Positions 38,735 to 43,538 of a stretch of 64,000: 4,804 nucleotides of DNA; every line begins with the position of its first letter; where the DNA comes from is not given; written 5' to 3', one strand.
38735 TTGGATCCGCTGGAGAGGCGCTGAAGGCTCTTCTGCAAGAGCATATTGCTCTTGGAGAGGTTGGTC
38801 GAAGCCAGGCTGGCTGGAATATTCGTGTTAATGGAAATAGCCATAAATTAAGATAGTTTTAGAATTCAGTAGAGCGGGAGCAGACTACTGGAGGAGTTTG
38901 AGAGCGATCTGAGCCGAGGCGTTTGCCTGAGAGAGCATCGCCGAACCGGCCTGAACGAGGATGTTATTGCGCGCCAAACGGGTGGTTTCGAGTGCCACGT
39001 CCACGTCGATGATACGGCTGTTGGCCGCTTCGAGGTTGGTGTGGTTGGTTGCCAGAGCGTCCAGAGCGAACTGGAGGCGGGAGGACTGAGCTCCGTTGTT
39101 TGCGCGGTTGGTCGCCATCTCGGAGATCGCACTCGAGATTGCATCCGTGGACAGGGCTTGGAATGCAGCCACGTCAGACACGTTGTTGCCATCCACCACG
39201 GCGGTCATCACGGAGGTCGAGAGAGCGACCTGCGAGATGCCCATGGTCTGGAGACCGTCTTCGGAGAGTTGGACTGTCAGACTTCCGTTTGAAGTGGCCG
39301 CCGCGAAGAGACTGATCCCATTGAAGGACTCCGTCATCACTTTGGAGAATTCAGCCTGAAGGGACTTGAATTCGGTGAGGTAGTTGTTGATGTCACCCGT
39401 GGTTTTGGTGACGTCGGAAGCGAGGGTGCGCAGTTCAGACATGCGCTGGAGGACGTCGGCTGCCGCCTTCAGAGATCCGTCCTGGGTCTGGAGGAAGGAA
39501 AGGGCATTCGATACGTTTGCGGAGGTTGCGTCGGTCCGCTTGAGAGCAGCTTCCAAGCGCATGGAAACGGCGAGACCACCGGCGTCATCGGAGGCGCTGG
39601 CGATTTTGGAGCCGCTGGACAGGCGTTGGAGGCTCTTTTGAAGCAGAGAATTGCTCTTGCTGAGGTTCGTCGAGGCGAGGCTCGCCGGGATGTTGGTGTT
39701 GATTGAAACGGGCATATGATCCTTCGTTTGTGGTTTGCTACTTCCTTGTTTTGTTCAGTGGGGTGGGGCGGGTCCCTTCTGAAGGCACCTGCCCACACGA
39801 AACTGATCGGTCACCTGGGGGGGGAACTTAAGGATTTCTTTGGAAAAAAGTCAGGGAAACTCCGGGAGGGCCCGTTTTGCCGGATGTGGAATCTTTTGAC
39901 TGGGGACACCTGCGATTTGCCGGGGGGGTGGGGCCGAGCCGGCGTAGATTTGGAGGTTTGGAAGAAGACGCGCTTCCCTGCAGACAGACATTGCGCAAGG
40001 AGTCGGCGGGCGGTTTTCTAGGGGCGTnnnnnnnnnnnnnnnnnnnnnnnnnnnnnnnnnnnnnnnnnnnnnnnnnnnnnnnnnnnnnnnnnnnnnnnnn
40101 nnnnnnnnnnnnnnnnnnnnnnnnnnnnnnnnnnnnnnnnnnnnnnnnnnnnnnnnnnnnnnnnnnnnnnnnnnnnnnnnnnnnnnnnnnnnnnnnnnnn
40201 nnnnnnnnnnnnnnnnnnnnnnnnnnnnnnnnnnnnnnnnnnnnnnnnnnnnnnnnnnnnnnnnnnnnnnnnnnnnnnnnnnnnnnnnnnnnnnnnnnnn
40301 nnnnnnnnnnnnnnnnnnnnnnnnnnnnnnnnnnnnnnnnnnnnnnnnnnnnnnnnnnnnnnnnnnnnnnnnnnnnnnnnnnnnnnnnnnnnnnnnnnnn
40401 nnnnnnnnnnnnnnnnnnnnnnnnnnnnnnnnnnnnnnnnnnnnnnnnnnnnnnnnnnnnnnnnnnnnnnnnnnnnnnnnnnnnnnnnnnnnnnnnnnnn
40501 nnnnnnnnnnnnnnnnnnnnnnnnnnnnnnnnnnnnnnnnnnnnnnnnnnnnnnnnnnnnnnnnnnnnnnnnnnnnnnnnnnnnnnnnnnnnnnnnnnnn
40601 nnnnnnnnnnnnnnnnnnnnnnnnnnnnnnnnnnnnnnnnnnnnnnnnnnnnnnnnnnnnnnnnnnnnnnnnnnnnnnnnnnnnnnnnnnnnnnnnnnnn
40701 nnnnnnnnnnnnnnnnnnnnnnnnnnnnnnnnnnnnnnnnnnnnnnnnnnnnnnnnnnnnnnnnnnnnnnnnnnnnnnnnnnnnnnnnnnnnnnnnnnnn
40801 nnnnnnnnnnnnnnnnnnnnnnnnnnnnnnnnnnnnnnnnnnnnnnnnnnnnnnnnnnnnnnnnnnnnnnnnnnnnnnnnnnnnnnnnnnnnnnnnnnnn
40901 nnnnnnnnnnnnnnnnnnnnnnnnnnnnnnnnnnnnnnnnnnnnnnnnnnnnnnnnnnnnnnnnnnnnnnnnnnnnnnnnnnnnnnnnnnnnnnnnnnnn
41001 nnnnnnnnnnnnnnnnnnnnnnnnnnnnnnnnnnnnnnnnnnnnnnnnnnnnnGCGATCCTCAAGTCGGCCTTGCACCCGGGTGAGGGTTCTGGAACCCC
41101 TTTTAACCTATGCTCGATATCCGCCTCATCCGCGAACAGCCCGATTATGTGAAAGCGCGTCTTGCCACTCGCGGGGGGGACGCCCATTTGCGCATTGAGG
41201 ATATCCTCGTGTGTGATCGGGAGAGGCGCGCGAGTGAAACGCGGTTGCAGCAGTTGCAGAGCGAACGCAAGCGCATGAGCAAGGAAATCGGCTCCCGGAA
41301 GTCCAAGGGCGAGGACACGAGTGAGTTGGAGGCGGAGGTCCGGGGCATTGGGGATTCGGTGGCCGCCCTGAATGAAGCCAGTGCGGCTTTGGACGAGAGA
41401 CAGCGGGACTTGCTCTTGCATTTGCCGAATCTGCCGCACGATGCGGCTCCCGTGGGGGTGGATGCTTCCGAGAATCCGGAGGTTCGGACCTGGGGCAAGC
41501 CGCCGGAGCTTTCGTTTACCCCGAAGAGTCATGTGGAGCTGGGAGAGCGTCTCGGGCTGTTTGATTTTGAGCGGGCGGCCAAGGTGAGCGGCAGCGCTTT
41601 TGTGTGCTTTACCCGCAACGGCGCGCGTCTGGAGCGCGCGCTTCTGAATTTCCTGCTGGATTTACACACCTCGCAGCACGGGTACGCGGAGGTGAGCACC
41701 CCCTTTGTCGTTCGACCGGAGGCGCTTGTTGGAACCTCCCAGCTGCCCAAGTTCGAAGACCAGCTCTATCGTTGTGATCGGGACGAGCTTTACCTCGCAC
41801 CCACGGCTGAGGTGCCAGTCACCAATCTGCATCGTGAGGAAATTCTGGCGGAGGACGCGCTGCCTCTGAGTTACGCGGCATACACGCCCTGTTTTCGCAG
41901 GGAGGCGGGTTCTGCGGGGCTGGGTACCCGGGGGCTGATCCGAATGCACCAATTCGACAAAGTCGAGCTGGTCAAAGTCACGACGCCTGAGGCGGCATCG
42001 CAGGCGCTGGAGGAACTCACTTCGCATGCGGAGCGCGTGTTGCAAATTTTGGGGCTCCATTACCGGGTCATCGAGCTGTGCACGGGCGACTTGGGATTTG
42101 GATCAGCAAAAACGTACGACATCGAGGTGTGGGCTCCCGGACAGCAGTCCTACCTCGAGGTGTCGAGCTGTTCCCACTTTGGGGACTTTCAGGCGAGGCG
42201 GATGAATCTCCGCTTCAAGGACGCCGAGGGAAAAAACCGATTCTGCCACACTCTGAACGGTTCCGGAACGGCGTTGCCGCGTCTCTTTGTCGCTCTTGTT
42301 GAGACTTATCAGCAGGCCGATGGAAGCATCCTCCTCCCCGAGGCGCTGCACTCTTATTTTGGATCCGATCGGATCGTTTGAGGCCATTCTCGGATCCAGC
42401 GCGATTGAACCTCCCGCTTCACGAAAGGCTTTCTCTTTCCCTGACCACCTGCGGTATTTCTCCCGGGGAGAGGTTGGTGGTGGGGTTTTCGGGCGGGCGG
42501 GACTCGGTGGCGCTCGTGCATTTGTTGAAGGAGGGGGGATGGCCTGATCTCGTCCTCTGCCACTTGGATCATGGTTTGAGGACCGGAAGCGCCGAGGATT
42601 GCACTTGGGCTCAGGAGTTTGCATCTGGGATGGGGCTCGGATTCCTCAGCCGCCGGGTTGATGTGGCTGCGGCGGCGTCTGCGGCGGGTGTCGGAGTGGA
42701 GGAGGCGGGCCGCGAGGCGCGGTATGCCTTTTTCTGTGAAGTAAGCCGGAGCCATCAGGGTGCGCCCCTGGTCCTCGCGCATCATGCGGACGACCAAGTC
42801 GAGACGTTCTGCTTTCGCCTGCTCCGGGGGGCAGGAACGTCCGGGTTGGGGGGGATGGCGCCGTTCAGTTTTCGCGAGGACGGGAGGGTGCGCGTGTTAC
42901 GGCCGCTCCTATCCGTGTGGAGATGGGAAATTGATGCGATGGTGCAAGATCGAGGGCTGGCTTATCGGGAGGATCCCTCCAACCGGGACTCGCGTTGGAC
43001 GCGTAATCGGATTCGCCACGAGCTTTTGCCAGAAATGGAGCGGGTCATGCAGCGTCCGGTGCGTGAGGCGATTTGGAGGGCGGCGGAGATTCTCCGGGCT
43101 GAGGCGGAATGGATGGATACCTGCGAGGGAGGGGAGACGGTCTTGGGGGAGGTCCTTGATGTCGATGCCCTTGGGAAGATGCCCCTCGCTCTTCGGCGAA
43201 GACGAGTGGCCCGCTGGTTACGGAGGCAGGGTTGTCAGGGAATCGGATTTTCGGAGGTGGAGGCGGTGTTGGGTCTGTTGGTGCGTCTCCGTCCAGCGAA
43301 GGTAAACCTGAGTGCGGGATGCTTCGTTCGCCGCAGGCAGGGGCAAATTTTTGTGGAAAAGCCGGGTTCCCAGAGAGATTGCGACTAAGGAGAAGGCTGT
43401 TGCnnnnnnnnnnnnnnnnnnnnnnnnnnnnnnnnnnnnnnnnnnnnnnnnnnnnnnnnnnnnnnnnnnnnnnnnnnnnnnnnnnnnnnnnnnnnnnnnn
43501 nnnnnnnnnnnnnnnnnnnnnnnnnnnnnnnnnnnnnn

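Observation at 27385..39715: Flagellin-adjacent island of five TPR-fused glycosyltransferase modules: candidate multi-enzyme flagellin glycosylation system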

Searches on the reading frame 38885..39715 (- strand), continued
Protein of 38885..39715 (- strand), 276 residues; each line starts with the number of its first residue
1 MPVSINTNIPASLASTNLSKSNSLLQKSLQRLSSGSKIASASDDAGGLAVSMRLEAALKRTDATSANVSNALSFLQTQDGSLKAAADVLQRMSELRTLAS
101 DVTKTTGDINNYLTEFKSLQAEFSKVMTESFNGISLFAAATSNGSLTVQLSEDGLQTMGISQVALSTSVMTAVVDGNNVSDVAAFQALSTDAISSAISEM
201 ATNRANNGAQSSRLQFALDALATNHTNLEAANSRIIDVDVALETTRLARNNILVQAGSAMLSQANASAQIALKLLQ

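Call 84: search_protein_families(library=pfam, proteins=[L010:10969-12405:-, L010:12434-16609:-, L010:16552-17094:-, L031:10905-13337:+, L076:1226-3637:+, L068:6917-9892:-, L071:10982-13471:+, L084:3393-5309:+, L084:1617-2309:+, L030:9004-12726:+], max_evalue=0.0001)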
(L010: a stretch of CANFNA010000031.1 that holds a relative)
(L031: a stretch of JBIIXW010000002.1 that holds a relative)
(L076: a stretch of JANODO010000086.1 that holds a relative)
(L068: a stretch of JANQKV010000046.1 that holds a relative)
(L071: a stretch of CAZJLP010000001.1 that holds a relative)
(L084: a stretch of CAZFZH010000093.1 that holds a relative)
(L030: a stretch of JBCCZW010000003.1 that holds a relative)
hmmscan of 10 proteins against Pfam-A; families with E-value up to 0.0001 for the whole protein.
L010:10969-12405:- (478 aa): 1 family
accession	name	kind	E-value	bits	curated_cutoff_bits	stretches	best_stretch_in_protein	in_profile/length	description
PF07394.17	DUF1501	-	1.3e-132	443.2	27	1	57-477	3-390/390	Protein of unknown function (DUF1501)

L010:12434-16609:- (1391 aa): 4 families
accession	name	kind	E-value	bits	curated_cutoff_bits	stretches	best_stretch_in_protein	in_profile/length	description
PF07587.16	PSD1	-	8.3e-75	251.8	28.5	1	1131-1364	1-243/244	Protein of unknown function (DUF1553)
PF07583.16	PSCyt2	-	2e-61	208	29.8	1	216-434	1-208/209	Protein of unknown function (DUF1549)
PF07635.16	PSCyt1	-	1.2e-17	64.7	22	1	91-146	1-56/59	Planctomycete cytochrome C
PF13385.13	Laminin_G_3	-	2.2e-15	57.6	27.6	1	567-720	8-151/151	Concanavalin A-like lectin/glucanases superfamily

L010:16552-17094:- (180 aa): 1 family
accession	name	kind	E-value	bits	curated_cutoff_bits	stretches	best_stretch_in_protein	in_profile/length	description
PF01614.24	IclR_C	-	3.6e-33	115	24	1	10-172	8-170/174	Bacterial transcriptional regulator IclR C-terminal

L031:10905-13337:+ (810 aa): 1 family
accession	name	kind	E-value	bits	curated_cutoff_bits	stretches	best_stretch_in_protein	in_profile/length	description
PF13844.12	Glyco_transf_41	-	1.2e-20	73.7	25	2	250-377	79-208/543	Glycosyl transferase family 41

L076:1226-3637:+ (803 aa): 3 families
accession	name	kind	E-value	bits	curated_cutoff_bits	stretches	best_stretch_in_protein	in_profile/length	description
PF13692.12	Glyco_trans_1_4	-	1.2e-13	51.9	27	1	508-652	3-142/142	Glycosyl transferases group 1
PF00534.26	Glycos_transf_1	-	2.2e-11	44.1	26.4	1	503-664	12-170/172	Glycosyl transferases group 1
PF16994.11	Glyco_trans_4_5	-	1.2e-07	32.1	26.6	1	327-437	2-117/172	Glycosyl-transferase family 4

L068:6917-9892:- (991 aa): 4 families
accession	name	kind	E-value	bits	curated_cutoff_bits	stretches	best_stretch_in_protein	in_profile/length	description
PF14559.12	TPR_19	-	6.2e-13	49.3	25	1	350-414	2-66/68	Tetratricopeptide repeat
PF13432.12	TPR_16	-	3.1e-12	47.1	32.7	1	464-524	2-62/65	Tetratricopeptide repeat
PF07719.23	TPR_2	-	4.9e-10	39.2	27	0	460-491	2-33/34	Tetratricopeptide repeat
PF13371.12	TPR_9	-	9.2e-05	22.8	35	1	470-533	6-61/73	Tetratricopeptide repeat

L071:10982-13471:+ (829 aa): 23 families
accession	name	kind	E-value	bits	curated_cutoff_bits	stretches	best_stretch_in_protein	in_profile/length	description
PF00515.34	TPR_1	-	9.7e-72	234.5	27.8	5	420-452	2-34/34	Tetratricopeptide repeat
PF07719.23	TPR_2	-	2.5e-69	224.2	27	4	420-452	2-34/34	Tetratricopeptide repeat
PF13414.12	TPR_11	-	9.1e-69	227.4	26.8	8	188-228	1-41/42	TPR repeat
PF13431.12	TPR_17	-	4.6e-56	182.9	24.4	0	441-473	1-33/34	Tetratricopeptide repeat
PF13181.12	TPR_8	-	2.2e-53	174.3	25.7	1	283-313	1-31/34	Tetratricopeptide repeat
PF13432.12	TPR_16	-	4.2e-46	155.4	32.7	7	185-248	1-64/65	Tetratricopeptide repeat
PF13424.12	TPR_12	-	7.6e-43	145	30.1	6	420-483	4-75/77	Tetratricopeptide repeat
PF14559.12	TPR_19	-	2.1e-40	137.3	25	7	159-218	3-62/68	Tetratricopeptide repeat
PF13428.12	TPR_14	-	6.5e-36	119.5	23.5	1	181-223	1-43/44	Tetratricopeptide repeat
PF13176.12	TPR_7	-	1.2e-26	90.9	27.9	0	421-454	1-34/36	Tetratricopeptide repeat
PF13374.12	TPR_10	-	4.5e-25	87.3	27.5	1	423-448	6-31/42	Tetratricopeptide repeat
PF13371.12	TPR_9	-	1.5e-19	70.2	35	1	123-183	5-65/73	Tetratricopeptide repeat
PF13174.12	TPR_6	-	1.2e-17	63.7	26.3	0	182-213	1-32/33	Tetratricopeptide repeat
PF24575.1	TPR_Slam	-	3.8e-15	56.6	35.2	0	184-225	50-91/104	Surface lipoprotein assembly modifier, N-terminal TPR repeats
PF23914.1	TPR_CcmH_CycH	-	6.3e-13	49.3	42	0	408-518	39-152/158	Cytochrome c-type biogenesis protein H TPR domain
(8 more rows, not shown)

L084:3393-5309:+ (638 aa): 0 families

L084:1617-2309:+ (230 aa): 0 families

L030:9004-12726:+ (1240 aa): 15 families
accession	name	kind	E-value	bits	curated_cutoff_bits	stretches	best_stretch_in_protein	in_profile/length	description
PF13844.12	Glyco_transf_41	-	2.3e-38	132.2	25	2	533-712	367-542/543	Glycosyl transferase family 41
PF00534.26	Glycos_transf_1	-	1.2e-29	103.4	26.4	1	1056-1212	15-168/172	Glycosyl transferases group 1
PF13692.12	Glyco_trans_1_4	-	1.7e-28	100.1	27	1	1058-1202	3-142/142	Glycosyl transferases group 1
PF13414.12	TPR_11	-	4.5e-16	58.7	26.8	1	23-57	6-40/42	TPR repeat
PF13432.12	TPR_16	-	3.3e-15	56.6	32.7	1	15-74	1-60/65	Tetratricopeptide repeat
PF14559.12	TPR_19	-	1.5e-13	51.3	25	2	23-86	3-66/68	Tetratricopeptide repeat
PF07719.23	TPR_2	-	1.3e-12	47.2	27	0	45-77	1-33/34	Tetratricopeptide repeat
PF13428.12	TPR_14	-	3.3e-11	43.1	23.5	0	45-87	1-43/44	Tetratricopeptide repeat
PF00515.34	TPR_1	-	1.4e-10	41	27.8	0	46-78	2-34/34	Tetratricopeptide repeat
PF13431.12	TPR_17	-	8.5e-10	38.6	24.4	0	33-65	1-33/34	Tetratricopeptide repeat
PF13524.12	Glyco_trans_1_2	-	3.4e-07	30.7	25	1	1113-1214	27-126/144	Glycosyl transferase-like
PF13181.12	TPR_8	-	5.4e-06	26.6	25.7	0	46-77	2-33/34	Tetratricopeptide repeat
PF13424.12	TPR_12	-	8.8e-06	26.3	30.1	0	79-140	3-72/77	Tetratricopeptide repeat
PF20706.3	GT4-conflict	-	1.1e-05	25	26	0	1036-1178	176-323/385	Family 4 Glycosyltransferase in conflict systems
PF24575.1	TPR_Slam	-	4e-05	24.4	35.2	0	5-65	41-101/104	Surface lipoprotein assembly modifier, N-terminal TPR repeats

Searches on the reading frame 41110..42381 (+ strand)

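Call 5: search_protein_families(library=ncbifam, proteins=[window:41110-42381:+], max_evalue=0.00001)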
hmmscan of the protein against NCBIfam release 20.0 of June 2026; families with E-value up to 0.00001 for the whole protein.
window:41110-42381:+ (423 aa): 5 families
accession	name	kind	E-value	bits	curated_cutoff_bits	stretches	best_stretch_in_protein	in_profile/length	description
TIGR00414.1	serS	equivalog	7.6e-149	496.2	301.65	1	1-416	1-417/418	serine--tRNA ligase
TIGR00418.1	thrS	equivalog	5e-14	52.1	383.65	1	139-339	171-370/565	threonine--tRNA ligase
TIGR00408.1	proS_fam_I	equivalog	2.5e-07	30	437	1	225-408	98-276/475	proline--tRNA ligase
NF002120.0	PRK00960.1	equivalog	6.1e-06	25.1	611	0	236-320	320-401/518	serine--tRNA ligase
NF003211.1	PRK04173.1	equivalog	7e-06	25.2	312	0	227-362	163-298/454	glycine--tRNA ligase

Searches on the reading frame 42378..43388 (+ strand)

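Call 5: search_protein_families(library=ncbifam, proteins=[window:42378-43388:+], max_evalue=0.00001)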
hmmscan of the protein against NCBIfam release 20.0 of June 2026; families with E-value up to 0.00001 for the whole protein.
window:42378-43388:+ (336 aa): 3 families
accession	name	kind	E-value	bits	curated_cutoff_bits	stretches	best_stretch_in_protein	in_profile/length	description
TIGR02432.1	lysidine_TilS_N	equivalog_domain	1.4e-50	171.9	93.6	1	32-218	1-189/189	tRNA lysidine(34) synthetase TilS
NF007942.0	PRK10660.1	equivalog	1e-29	103.7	606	1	28-285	15-271/439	tRNA lysidine(34) synthetase TilS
NF007972.0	PRK10696.1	equivalog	3.2e-09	36.5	272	0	123-189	139-202/295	tRNA 2-thiocytidine(32) synthetase TtcA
